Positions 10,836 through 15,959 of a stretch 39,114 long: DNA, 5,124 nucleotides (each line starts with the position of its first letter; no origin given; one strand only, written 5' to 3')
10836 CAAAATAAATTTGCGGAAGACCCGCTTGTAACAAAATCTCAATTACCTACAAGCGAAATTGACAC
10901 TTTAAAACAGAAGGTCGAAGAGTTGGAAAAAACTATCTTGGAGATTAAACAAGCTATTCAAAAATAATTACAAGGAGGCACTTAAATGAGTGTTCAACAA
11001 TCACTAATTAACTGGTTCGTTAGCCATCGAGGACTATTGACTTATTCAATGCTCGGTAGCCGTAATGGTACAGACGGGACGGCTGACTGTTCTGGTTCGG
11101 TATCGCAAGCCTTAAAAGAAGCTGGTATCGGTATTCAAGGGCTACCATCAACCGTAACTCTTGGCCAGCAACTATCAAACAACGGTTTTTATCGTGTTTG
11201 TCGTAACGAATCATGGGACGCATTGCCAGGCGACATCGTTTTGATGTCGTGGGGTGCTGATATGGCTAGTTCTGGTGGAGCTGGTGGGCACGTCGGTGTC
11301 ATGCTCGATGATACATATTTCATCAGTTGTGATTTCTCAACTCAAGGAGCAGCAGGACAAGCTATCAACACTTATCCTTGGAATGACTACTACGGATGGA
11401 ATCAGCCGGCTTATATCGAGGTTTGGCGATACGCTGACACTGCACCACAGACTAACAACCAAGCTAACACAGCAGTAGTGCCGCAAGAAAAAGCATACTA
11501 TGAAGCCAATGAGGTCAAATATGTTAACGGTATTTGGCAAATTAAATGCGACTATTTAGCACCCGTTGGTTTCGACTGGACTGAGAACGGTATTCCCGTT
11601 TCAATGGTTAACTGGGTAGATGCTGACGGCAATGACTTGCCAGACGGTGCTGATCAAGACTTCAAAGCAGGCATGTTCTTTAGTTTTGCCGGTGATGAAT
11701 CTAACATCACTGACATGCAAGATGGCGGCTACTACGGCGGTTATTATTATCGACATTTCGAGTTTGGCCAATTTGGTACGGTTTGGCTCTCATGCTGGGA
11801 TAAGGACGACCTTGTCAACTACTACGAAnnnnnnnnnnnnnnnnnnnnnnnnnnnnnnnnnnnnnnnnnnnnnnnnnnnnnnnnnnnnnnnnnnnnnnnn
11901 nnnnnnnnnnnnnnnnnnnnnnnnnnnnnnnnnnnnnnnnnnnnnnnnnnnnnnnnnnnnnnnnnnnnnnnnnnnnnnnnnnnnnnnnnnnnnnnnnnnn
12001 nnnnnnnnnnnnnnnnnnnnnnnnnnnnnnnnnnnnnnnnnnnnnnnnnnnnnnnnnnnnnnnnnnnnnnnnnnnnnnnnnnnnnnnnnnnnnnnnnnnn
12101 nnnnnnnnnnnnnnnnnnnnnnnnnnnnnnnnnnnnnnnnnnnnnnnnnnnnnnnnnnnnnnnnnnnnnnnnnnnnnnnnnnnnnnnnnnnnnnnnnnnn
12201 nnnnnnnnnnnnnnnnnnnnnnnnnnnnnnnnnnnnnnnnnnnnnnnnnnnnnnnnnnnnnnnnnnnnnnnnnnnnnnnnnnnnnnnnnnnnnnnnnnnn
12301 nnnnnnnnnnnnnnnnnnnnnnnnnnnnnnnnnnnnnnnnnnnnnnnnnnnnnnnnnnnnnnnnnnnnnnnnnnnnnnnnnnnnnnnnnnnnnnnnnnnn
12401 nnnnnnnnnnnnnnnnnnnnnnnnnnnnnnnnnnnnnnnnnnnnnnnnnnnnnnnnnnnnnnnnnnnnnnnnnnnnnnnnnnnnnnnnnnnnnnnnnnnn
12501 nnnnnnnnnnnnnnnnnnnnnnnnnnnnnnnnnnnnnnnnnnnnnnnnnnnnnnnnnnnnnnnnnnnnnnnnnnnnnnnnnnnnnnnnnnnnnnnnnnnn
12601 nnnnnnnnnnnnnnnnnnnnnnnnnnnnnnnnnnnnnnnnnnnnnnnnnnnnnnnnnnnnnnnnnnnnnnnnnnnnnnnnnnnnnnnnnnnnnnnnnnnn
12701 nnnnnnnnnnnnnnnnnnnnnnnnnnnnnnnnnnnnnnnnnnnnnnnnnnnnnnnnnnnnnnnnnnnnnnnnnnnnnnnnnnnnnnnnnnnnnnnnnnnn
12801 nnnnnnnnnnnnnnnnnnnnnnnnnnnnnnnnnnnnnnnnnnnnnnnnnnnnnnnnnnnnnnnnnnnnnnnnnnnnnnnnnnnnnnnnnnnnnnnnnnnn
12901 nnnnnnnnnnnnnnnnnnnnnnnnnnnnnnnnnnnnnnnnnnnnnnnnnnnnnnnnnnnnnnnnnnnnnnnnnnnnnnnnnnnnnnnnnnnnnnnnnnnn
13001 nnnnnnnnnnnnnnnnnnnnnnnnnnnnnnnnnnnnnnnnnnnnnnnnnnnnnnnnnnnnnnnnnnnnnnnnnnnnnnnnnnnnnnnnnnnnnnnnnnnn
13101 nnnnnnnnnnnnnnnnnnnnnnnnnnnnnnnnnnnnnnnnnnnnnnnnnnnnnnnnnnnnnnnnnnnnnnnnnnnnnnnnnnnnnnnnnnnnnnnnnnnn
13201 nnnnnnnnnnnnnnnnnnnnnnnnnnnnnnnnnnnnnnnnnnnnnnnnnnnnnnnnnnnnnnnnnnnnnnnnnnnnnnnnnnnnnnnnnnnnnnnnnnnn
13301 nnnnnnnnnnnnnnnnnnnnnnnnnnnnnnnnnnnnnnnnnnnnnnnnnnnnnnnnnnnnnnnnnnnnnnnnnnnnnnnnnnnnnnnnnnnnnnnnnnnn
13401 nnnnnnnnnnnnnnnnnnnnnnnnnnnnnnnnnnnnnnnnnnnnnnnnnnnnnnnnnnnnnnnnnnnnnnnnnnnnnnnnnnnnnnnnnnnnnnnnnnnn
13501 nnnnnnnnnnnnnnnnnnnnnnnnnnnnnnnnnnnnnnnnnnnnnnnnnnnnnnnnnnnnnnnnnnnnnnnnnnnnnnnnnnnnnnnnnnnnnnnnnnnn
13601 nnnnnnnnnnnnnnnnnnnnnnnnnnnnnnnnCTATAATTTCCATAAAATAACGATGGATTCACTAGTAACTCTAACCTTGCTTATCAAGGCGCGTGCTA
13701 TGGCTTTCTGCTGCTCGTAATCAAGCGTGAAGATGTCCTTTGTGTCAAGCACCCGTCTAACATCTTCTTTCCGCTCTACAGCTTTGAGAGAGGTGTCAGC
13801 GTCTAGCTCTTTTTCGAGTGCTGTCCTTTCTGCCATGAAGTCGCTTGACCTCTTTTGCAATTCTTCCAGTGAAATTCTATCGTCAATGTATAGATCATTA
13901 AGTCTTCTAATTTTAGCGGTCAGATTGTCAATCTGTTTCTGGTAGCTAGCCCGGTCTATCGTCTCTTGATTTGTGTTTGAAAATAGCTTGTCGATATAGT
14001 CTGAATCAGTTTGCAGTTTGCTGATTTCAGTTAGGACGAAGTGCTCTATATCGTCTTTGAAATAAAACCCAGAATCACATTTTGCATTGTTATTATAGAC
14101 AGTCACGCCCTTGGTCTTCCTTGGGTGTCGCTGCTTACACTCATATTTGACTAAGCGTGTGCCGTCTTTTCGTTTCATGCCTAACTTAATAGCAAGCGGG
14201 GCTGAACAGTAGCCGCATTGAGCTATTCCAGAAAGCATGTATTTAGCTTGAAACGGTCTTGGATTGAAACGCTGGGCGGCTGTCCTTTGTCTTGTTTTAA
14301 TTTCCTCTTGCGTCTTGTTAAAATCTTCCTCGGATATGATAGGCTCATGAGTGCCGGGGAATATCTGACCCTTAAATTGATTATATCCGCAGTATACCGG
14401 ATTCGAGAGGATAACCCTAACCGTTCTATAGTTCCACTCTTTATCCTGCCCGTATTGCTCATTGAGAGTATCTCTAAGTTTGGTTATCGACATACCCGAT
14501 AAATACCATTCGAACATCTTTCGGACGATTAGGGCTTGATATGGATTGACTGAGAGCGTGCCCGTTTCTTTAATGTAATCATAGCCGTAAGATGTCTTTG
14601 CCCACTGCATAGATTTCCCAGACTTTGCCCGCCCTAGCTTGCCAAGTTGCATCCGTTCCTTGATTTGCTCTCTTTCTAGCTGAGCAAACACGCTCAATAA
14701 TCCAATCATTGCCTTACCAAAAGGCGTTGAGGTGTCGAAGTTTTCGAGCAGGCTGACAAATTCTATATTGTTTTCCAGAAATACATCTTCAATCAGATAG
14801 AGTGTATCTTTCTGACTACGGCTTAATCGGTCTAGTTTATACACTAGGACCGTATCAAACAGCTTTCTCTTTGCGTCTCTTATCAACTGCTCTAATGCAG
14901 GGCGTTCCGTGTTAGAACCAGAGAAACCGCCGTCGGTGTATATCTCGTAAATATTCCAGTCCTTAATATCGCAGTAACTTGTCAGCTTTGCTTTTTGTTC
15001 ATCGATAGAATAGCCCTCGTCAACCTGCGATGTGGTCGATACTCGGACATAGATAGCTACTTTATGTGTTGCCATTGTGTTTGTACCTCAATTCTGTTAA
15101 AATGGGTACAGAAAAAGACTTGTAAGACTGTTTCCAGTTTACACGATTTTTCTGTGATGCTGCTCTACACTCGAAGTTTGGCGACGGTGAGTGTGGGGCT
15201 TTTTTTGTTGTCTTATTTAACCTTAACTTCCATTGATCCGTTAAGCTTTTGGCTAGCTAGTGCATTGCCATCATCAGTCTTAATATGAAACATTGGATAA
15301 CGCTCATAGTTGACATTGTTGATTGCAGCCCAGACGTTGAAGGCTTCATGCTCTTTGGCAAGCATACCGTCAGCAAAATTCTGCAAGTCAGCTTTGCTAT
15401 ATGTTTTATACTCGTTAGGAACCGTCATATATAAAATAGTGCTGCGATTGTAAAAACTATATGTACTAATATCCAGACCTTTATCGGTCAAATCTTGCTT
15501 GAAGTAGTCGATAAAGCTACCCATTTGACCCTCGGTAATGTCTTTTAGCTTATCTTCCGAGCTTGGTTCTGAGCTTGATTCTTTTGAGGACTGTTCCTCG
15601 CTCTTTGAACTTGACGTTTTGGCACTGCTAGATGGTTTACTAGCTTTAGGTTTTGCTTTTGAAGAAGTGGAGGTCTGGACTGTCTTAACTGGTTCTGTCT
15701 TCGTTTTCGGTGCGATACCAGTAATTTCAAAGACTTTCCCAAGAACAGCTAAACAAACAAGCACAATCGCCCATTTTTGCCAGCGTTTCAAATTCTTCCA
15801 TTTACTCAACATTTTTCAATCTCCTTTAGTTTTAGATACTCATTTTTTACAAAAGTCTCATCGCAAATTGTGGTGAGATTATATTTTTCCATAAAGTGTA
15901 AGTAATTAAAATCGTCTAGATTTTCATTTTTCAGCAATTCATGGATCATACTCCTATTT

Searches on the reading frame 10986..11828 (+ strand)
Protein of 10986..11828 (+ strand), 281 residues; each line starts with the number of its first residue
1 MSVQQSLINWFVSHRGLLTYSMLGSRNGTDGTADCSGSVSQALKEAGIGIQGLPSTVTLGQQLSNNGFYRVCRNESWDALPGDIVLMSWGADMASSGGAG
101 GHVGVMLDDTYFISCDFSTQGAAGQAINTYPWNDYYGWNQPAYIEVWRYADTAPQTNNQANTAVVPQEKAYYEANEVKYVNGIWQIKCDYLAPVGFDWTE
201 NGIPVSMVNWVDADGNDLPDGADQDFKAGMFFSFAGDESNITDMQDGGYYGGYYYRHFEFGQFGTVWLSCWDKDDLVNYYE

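Call 74: search_protein_families(library=phrogs, proteins=[window:10986-11828:+], max_evalue=0.00001)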
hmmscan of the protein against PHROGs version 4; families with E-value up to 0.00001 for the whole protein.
window:10986-11828:+ (281 aa): 8 families
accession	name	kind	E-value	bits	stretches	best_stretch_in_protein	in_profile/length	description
phrog_998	-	lysis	3.8e-106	355.3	1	1-280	1-245/246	endolysin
phrog_4238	-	lysis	3.4e-46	156.5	1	207-281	1-75/75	endolysin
phrog_22474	-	lysis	9.7e-45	154.1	1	6-184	2-187/324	endolysin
phrog_13463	-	lysis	1.4e-25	91.5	1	18-127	20-127/318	endolysin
phrog_3861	-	lysis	4.4e-17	63.1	1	6-164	7-157/455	amidase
phrog_8164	-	lysis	1.6e-13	51.7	1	166-270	213-313/320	endolysin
phrog_35693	-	unknown function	6.6e-08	31.8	1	4-131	4-119/858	-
phrog_329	-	tail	2.4e-06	27.1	1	26-146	556-664/949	minor tail protein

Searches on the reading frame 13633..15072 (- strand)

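Call 24: search_protein_families(library=ncbifam, proteins=[window:13633-15072:-], max_evalue=0.01)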
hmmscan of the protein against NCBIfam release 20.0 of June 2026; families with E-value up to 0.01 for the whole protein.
window:13633-15072:- (479 aa): 6 families
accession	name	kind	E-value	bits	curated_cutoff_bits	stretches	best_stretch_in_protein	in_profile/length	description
NF047343.1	SCCmet_CcrB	equivalog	6e-55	186.9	900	1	3-466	7-490/542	cassette chromosome recombinase CcrB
NF041201.1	recomb_XisF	equivalog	4.7e-43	147.8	375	1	8-469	4-463/465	fdxN element excision recombinase XisF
NF047347.1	SCCmet_CcrC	equivalog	1.8e-41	142.3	900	1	3-430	3-456/558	cassette chromosome recombinase CcrC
NF047344.1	SCCmet_CcrA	equivalog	1.1e-27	97.3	700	1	5-421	4-389/442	cassette chromosome recombinase CcrA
NF033518.0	transpos_IS607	equivalog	3.9e-13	49.4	110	1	3-107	54-151/187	IS607 family transposase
NF049883.1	resolv_YneB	equivalog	7.9e-08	32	175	1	4-89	1-84/211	YneB family resolvase-like protein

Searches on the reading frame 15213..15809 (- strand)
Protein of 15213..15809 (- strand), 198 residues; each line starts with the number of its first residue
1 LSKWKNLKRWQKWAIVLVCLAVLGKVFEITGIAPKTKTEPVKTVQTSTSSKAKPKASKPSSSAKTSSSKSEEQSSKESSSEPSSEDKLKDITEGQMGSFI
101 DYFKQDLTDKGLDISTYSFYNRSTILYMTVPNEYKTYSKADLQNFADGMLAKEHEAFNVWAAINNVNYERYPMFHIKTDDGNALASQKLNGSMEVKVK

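Call 74: search_protein_families(library=phrogs, proteins=[window:15213-15809:-], max_evalue=0.00001)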
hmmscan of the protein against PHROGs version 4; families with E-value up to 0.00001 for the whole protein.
window:15213-15809:- (198 aa): 3 families
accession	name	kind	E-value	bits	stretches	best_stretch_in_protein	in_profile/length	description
phrog_9505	-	unknown function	2.4e-61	207.3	2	60-198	37-175/175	-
phrog_28808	-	unknown function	7.5e-58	196.9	1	51-198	105-251/251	-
phrog_7237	-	unknown function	5.8e-18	66.3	1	36-194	60-218/225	-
